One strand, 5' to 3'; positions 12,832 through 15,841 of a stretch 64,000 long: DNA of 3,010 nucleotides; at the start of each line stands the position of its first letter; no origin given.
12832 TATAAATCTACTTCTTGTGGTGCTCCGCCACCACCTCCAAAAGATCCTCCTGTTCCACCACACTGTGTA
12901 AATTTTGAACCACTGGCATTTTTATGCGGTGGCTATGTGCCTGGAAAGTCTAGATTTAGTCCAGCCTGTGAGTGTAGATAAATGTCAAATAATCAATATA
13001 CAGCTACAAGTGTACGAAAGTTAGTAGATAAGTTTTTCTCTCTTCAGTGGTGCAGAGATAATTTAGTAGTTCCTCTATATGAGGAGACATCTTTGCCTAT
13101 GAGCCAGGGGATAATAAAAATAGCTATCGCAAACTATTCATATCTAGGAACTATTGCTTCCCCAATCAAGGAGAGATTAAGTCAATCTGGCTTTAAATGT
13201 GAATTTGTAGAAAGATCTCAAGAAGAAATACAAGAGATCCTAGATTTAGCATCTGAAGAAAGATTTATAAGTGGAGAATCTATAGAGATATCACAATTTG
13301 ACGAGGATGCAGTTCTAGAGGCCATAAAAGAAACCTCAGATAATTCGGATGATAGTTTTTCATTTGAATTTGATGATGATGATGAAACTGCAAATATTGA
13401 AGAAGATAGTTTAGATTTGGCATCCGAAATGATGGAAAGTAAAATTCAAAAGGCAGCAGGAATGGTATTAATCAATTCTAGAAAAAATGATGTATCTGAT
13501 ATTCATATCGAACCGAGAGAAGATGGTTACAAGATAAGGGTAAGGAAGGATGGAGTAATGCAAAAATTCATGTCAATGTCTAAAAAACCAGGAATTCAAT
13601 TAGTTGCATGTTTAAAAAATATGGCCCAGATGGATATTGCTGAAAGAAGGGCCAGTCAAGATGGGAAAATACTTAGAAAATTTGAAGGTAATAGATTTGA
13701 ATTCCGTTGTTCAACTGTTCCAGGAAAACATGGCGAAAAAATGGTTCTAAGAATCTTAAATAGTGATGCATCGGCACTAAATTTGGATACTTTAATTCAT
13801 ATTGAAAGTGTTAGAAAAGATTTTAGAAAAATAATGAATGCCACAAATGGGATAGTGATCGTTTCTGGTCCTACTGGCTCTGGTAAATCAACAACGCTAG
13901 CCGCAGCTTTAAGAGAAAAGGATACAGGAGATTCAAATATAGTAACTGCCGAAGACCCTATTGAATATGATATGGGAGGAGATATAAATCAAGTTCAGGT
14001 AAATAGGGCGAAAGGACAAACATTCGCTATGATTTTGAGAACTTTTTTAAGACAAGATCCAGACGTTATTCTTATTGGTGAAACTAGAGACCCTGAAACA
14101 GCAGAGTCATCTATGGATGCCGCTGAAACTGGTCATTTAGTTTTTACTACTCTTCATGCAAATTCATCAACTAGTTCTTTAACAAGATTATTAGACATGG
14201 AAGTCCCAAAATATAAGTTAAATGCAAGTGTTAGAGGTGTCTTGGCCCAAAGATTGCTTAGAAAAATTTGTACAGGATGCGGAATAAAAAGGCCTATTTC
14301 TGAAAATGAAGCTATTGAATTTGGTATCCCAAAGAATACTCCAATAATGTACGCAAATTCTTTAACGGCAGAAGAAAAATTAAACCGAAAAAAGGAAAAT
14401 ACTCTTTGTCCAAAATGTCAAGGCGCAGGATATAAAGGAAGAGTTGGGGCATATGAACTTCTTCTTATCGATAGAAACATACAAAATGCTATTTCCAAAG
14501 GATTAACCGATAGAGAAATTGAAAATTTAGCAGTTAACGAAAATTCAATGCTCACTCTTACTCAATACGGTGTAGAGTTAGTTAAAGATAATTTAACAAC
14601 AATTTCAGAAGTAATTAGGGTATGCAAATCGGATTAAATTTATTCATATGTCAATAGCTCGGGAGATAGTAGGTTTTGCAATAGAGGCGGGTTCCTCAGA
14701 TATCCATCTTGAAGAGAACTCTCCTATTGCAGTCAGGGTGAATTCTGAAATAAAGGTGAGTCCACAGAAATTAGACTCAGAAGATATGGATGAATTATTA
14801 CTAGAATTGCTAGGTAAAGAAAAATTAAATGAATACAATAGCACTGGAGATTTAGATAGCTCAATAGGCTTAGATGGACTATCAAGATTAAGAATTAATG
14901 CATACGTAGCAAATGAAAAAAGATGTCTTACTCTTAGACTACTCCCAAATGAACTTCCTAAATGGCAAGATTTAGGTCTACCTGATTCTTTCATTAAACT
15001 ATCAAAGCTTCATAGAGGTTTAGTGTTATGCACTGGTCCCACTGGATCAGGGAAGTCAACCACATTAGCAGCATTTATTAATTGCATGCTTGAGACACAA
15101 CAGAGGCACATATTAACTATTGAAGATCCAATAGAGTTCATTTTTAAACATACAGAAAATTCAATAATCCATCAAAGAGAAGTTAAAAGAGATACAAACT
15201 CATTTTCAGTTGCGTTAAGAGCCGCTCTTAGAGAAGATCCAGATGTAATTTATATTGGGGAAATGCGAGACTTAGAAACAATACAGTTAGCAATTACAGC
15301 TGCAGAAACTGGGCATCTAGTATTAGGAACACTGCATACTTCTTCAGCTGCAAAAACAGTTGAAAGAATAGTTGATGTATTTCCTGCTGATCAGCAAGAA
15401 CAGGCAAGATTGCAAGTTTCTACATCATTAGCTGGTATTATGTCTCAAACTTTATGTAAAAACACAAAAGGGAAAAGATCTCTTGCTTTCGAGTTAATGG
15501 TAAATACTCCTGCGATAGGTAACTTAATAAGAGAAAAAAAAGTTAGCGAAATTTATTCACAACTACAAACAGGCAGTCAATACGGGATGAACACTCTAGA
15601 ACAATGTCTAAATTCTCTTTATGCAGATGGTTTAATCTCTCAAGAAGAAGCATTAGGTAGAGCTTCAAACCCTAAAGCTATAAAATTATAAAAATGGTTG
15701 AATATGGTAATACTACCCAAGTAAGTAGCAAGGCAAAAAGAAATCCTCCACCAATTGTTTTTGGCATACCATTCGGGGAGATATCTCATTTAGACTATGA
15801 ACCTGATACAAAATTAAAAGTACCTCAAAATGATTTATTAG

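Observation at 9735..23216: Complete type IV pilus gene set in a streamlined Prochlorococcus-like genome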

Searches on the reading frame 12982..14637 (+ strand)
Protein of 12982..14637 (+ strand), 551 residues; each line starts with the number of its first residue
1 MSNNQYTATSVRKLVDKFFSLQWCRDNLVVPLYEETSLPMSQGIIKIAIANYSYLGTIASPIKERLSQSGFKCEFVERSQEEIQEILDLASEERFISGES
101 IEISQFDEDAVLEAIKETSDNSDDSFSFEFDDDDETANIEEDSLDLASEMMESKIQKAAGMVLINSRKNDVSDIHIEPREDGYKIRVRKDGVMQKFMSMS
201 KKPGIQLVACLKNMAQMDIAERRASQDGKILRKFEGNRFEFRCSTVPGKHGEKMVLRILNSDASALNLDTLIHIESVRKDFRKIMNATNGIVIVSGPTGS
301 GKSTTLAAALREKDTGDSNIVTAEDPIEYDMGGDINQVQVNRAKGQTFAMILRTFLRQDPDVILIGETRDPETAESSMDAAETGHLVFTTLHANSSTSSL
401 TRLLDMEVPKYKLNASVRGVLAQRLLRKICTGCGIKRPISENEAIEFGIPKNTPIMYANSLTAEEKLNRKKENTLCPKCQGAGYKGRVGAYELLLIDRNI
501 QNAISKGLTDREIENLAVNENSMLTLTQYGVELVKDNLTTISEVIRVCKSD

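Call 4: search_protein_families(library=pfam, proteins=[window:12982-14637:+], max_evalue=0.1)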
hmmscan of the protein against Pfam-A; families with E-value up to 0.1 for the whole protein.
window:12982-14637:+ (551 aa): 13 families
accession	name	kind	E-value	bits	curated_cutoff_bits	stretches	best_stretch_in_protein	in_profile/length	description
PF00437.27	T2SSE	-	1.8e-102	343.2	24.9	1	161-546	14-370/370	Type II/IV secretion system protein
PF13401.12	AAA_22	-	0.00033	21.4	27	1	288-356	4-55/130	AAA domain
PF13191.12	AAA_16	-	0.00046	21.2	32.6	1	274-324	9-58/167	AAA ATPase domain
PF13555.12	AAA_29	-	0.0036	17.5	27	1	282-308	15-41/61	P-loop containing region of AAA domain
PF06414.18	Zeta_toxin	-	0.0062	16.4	22.3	1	291-380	18-116/199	Zeta toxin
PF25199.1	nSTAND_NTPase5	-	0.0082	16.4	34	1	283-309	35-61/145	Novel STAND NTPase 5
PF20720.3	nSTAND3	-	0.012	15.8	27.2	1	287-310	15-38/155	Novel STAND NTPase 3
PF13604.12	AAA_30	-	0.013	15.7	27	1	281-312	10-41/191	AAA domain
PF13476.12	AAA_23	-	0.015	16.4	27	1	286-308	16-38/201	AAA domain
PF13173.12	AAA_14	-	0.033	14.6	27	0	289-330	2-44/129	AAA domain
PF03266.21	NTPase_1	-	0.033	14.5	23.9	0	292-311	2-21/168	NTPase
PF02492.25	cobW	-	0.034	14.2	20.7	1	291-325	2-36/180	CobW/HypB/UreG, nucleotide-binding domain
PF00005.33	ABC_tran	-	0.041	14.9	25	0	291-351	13-64/137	ABC transporter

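Call 6: search_protein_families(library=ncbifam, proteins=[window:12982-14637:+], max_evalue=0.01)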
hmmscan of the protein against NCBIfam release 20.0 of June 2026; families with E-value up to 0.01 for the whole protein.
window:12982-14637:+ (551 aa): 21 families
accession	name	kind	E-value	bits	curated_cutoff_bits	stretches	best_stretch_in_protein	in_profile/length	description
TIGR02533.1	type_II_gspE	equivalog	1.5e-117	393.2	630.25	1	91-547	38-485/486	type II secretion system ATPase GspE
TIGR02538.1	type_IV_pilB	equivalog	3.6e-116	389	675.65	1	95-548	112-562/564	type IV-A pilus assembly ATPase PilB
NF007755.0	PRK10436.1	equivalog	3.9e-110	368.7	617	1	89-548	41-459/465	type II secretion system protein GspE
NF053534.1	T4PilAsmATPsTfpB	equivalog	9.4e-97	324.8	850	1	149-548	195-582/584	type IV pilus assembly ATPase TfpB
NF041000.1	ATPase_ComGA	equivalog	1.5e-70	237.3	300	1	163-427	4-266/267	competence type IV pilus ATPase ComGA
TIGR01420.1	pilT_fam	subfamily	4.1e-50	170.9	319.1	1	163-428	6-270/343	PilT/PilU family type 4a pilus ATPase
TIGR02525.1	plasmid_TraJ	equivalog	3e-28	98.8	368.3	1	228-411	86-277/372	plasmid transfer ATPase TraJ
TIGR02524.1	dot_icm_DotB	equivalog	8e-22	77.9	463.3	1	246-405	97-258/358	Dot/Icm type IV secretion system ATPase DotB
TIGR02782.1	TrbB_P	equivalog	8.3e-15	54.9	304.55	1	199-404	49-253/303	P-type conjugative transfer ATPase TrbB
NF058587.1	archaellum_moto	equivalog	1.3e-14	53.9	550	1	288-411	274-403/527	archaellum flagellar ATPase motor FlaI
NF010469.0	PRK13894.1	subfamily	4e-14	52.7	508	1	278-404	139-265/320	conjugal transfer ATPase TrbB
TIGR02788.1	VirB11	equivalog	6.8e-14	51.6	249.95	1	276-407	132-266/308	P-type DNA transfer ATPase VirB11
NF010407.0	PRK13833.1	subfamily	1e-12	48.1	499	1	281-405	137-261/323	conjugal transfer protein TrbB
TIGR03819.1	heli_sec_ATPase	hypoth_equivalog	1.7e-12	47.2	373.15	1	246-403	134-297/340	TadA family conjugal transfer-associated ATPase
NF010475.0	PRK13900.1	equivalog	4.2e-10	39.2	389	1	263-404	135-280/333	type IV secretion system ATPase VirB11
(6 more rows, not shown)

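Call 43: search_solved_structures(query=window:12982-14637:+, max_evalue=1e-30)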
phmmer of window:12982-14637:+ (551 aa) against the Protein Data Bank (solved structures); distinct sequences matched with E-value up to 1e-30: 13.
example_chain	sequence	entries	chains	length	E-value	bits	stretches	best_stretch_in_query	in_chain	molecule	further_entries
1p9r_A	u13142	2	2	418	1.4e-82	281.2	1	142-550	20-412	General secretion pathway protein E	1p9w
4kss_A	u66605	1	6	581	1.6e-82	280.9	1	146-550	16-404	Type II secretion system protein E, hemolysin-coregulated protein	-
4ksr_A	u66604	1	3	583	1.7e-82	280.9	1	146-550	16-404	Type II secretion system protein E, Hemolysin-coregulated protein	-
4pht_A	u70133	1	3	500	7e-82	278.8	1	113-550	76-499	General secretory pathway protein E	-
5zfr_A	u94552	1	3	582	3.4e-80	273.3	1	92-550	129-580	Type IV pilus biogenesis ATPase PilB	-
6olj_C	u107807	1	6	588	4.7e-79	269.5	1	92-550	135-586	Type IV pilus biogenesis ATPase PilB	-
5tsg_B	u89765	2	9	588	7.6e-79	268.8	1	92-550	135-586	Type IV pilus biogenesis ATPase PilB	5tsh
3jc8_Ba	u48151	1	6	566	5e-78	266.1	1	92-545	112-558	Type IV-A pilus assembly ATPase PilB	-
5oiu_A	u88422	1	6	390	9.7e-77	261.9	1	149-545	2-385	Type IV pilus assembly protein PilF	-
6f8l_G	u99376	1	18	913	2.9e-76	260.3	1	142-545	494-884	Type IV pilus assembly protein PilF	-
5it5_F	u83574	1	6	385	8.2e-76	258.8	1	156-545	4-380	ATP binding motif-containing protein PilF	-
6ejf_A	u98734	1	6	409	9.6e-76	258.6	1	156-545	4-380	Type IV pilus assembly protein PilF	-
8dze_A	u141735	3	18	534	5.8e-36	127.4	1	155-509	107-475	BfpD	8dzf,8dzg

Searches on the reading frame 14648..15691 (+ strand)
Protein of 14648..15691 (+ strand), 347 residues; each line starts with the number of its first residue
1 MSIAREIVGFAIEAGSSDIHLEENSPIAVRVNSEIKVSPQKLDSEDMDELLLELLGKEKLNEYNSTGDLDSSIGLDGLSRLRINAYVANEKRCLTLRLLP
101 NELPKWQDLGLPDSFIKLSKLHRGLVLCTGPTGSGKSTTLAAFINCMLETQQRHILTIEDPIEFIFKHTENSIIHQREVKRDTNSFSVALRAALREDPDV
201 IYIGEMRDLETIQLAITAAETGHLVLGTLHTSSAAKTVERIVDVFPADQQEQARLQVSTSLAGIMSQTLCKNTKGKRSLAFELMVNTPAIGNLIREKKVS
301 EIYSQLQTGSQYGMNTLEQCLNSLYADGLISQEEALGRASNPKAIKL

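Call 4: search_protein_families(library=pfam, proteins=[window:14648-15691:+], max_evalue=0.1)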
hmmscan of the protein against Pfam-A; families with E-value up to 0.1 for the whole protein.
window:14648-15691:+ (347 aa): 20 families
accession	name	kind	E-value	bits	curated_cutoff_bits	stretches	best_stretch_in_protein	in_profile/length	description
PF00437.27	T2SSE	-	2.1e-48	165.3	24.9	1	6-272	14-280/370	Type II/IV secretion system protein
PF13555.12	AAA_29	-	0.00022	21.4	27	1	123-152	22-51/61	P-loop containing region of AAA domain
PF25199.1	nSTAND_NTPase5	-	0.00032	21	34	1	123-169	41-87/145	Novel STAND NTPase 5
PF13401.12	AAA_22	-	0.00045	21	27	1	122-159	4-40/130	AAA domain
PF00265.24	TK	-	0.00067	20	20.6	1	125-247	3-129/176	Thymidine kinase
PF13191.12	AAA_16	-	0.0034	18.3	32.6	1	124-193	25-101/167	AAA ATPase domain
PF13173.12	AAA_14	-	0.0036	17.7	27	1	125-217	4-82/129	AAA domain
PF13476.12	AAA_23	-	0.0056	17.8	27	1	122-147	18-43/201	AAA domain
PF20720.3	nSTAND3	-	0.011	15.9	27.2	1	123-168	17-60/155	Novel STAND NTPase 3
PF24883.2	NPHP3_N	-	0.016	15.9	24.8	0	123-156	22-54/164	Nephrocystin 3, N-terminal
PF04851.21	ResIII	-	0.016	15.5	22.5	1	126-246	26-151/164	Type III restriction enzyme, res subunit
PF12775.13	AAA_7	-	0.016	15.2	25.8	1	118-155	28-64/181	P-loop containing dynein motor region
PF03266.21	NTPase_1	-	0.017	15.4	23.9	0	126-152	2-27/168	NTPase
PF13245.12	AAA_19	-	0.02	15.5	25.1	1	120-153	8-41/134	AAA domain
PF01580.24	FtsK_SpoIIIE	-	0.036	14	24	1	126-151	42-67/221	FtsK/SpoIIIE family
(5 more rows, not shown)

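Call 6: search_protein_families(library=ncbifam, proteins=[window:14648-15691:+], max_evalue=0.01)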
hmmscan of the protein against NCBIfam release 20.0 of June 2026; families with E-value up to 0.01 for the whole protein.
window:14648-15691:+ (347 aa): 20 families
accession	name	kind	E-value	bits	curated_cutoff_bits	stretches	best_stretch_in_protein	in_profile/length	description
TIGR01420.1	pilT_fam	subfamily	5.8e-128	426.9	319.1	1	6-343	4-342/343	PilT/PilU family type 4a pilus ATPase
TIGR02525.1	plasmid_TraJ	equivalog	3.9e-51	174.1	368.3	1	11-335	19-363/372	plasmid transfer ATPase TraJ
TIGR02524.1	dot_icm_DotB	equivalog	1.1e-41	143.3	463.3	1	9-331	11-346/358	Dot/Icm type IV secretion system ATPase DotB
TIGR02533.1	type_II_gspE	equivalog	3.3e-41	141.5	630.25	1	114-272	234-381/486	type II secretion system ATPase GspE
TIGR02538.1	type_IV_pilB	equivalog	2.3e-39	135.4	675.65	1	120-275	313-461/564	type IV-A pilus assembly ATPase PilB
NF041000.1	ATPase_ComGA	equivalog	3.4e-39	134.5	300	1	6-270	2-265/267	competence type IV pilus ATPase ComGA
NF007755.0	PRK10436.1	equivalog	3.7e-39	134.7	617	1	6-269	91-354/465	type II secretion system protein GspE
NF053534.1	T4PilAsmATPsTfpB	equivalog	2.5e-35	122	850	1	115-277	328-483/584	type IV pilus assembly ATPase TfpB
NF058587.1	archaellum_moto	equivalog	2.3e-17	63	550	1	126-241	278-393/527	archaellum flagellar ATPase motor FlaI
TIGR02788.1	VirB11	equivalog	2.1e-16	59.8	249.95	1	107-249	128-270/308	P-type DNA transfer ATPase VirB11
TIGR02782.1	TrbB_P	equivalog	2.3e-14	53.4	304.55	1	125-246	138-257/303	P-type conjugative transfer ATPase TrbB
TIGR03819.1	heli_sec_ATPase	hypoth_equivalog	4e-13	49.3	373.15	1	123-241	178-297/340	TadA family conjugal transfer-associated ATPase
NF010469.0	PRK13894.1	subfamily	2e-11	43.8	508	1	120-246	147-269/320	conjugal transfer ATPase TrbB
NF053672.1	bindosome_BasE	exception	4.3e-11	42.2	1000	1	127-255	274-402/512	bindosome assembly system ATPase subunit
NF010425.0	PRK13851.1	equivalog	6.1e-10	38.5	461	1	110-243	149-282/344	type IV secretion system protein VirB11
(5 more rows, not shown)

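Call 19: find_encoding_contigs(protein=window:14648-15691:+, flank=10000, max_places=6)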
Protein window:14648-15691:+ (347 aa): no gene with exactly this product is on record in the collection.
